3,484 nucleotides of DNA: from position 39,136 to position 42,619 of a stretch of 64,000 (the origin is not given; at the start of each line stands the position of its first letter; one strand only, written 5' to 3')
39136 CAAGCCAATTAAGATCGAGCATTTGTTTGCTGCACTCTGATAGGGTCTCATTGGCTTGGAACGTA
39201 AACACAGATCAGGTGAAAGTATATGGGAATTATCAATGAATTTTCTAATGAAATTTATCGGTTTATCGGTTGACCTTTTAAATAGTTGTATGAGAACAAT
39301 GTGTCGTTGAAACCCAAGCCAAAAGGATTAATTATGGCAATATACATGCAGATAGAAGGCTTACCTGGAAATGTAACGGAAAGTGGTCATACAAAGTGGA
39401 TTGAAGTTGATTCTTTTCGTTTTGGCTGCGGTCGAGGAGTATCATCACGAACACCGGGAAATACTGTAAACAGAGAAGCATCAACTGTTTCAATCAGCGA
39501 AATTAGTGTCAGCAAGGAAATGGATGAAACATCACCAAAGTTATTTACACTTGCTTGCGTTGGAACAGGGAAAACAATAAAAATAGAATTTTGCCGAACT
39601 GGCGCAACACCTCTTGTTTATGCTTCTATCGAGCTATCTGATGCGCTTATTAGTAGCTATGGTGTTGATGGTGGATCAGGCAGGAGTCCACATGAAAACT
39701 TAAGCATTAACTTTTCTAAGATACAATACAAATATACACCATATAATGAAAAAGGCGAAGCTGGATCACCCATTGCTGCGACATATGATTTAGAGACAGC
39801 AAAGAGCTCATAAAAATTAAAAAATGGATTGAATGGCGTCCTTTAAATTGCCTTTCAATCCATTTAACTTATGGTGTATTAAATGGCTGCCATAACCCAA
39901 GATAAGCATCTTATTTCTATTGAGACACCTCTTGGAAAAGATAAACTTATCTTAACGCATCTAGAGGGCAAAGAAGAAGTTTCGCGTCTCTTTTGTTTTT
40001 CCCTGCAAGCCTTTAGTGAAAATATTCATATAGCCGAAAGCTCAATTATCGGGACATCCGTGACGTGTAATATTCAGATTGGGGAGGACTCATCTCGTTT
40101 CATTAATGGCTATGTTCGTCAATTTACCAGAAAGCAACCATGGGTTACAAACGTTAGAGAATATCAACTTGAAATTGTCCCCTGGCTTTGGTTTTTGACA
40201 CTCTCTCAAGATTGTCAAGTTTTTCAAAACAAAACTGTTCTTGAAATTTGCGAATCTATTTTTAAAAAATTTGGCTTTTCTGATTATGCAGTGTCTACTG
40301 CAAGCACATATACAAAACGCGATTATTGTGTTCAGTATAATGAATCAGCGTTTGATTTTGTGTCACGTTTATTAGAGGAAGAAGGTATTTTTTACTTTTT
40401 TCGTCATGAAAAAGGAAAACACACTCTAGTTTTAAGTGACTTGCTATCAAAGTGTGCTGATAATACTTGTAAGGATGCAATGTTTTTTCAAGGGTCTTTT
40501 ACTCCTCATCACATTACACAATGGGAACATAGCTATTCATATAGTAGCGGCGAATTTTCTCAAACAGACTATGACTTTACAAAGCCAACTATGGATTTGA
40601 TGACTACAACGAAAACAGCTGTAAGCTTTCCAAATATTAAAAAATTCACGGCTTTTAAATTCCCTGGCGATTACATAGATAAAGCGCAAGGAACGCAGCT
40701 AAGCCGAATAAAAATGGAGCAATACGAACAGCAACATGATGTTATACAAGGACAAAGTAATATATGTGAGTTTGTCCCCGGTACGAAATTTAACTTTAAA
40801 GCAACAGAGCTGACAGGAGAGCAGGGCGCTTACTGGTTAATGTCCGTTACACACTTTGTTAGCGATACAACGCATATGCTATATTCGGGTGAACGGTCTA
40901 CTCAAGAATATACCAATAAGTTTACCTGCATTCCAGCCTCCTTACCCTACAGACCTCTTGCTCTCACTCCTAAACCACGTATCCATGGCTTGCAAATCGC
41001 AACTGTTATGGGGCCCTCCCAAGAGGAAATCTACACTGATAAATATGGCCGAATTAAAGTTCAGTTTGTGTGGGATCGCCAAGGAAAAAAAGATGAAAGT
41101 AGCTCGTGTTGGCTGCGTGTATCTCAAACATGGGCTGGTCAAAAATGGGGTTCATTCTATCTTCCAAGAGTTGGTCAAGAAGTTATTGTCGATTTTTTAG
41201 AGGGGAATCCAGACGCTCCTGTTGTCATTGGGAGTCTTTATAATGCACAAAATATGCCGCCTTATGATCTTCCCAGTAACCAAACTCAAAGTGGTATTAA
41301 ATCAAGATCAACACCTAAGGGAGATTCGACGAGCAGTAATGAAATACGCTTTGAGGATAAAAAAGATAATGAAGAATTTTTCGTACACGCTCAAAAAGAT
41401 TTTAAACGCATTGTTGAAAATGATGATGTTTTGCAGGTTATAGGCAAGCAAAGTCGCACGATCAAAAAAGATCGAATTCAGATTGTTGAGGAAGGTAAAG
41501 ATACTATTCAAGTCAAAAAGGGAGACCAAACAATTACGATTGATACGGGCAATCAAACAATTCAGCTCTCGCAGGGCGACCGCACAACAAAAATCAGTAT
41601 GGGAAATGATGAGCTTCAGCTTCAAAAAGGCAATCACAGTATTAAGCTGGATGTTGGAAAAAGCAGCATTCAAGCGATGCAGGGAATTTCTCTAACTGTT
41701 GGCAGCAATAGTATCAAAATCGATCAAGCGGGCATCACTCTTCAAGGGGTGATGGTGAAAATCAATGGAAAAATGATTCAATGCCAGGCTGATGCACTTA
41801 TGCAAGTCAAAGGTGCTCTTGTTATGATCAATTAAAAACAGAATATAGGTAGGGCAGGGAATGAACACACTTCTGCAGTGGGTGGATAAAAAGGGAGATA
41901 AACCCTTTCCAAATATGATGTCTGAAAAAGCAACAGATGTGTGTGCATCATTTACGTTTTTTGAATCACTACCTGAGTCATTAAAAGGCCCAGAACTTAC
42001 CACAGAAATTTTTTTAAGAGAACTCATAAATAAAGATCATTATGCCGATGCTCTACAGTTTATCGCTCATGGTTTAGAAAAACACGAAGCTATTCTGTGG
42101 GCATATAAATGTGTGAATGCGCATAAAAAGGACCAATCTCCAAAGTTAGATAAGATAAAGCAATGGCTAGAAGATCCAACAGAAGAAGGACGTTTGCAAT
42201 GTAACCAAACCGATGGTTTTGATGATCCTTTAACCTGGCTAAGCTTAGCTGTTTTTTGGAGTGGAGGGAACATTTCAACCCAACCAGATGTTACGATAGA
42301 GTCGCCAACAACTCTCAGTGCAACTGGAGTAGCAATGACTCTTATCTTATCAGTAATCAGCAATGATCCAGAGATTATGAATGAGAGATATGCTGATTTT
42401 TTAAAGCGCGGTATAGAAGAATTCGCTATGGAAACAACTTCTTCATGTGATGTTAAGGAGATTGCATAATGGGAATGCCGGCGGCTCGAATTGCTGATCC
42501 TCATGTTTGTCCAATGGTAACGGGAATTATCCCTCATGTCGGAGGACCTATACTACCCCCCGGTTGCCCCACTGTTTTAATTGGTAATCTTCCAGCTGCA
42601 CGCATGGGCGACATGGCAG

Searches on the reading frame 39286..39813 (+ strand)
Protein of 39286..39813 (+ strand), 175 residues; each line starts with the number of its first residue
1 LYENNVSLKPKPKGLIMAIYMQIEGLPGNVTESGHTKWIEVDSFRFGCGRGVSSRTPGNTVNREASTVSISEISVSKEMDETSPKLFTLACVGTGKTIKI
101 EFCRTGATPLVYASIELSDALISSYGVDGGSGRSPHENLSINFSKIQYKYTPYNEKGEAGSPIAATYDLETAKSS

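Call 45: search_protein_families(library=pfam, proteins=[window:39286-39813:+], max_evalue=0.00001)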
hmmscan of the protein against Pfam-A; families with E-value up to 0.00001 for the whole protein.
window:39286-39813:+ (175 aa): 1 family
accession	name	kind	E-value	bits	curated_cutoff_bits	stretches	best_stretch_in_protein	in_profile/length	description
PF05638.18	T6SS_HCP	-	1.5e-31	109.8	23.5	1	20-150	1-129/129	Type VI secretion system effector, Hcp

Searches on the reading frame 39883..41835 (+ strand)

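Call 45: search_protein_families(library=pfam, proteins=[window:39883-41835:+], max_evalue=0.00001)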
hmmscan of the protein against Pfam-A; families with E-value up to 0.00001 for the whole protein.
window:39883-41835:+ (650 aa): 3 families
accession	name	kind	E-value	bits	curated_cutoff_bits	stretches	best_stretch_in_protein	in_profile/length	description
PF05954.17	Phage_GPD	-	3.6e-80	269.8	30.1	1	30-328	1-303/305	Phage tail baseplate hub (GPD)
PF22178.3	Gp5_trimer_C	-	1.2e-19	70.9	30.9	1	470-571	1-96/112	Bacteriophage T4 gp5 C-terminal trimerisation domain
PF04717.18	Phage_base_V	-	1.3e-15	58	23.8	1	385-453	11-75/75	Type VI secretion system/phage-baseplate injector OB domain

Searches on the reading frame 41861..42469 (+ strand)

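Call 45: search_protein_families(library=pfam, proteins=[window:41861-42469:+], max_evalue=0.00001)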
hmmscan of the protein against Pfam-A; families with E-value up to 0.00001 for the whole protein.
window:41861-42469:+ (202 aa): 1 family
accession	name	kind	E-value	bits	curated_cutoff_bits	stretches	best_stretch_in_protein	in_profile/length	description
PF22011.2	DUF6931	-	3.4e-30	105.5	27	1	51-186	1-143/145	Family of unknown function (DUF6931)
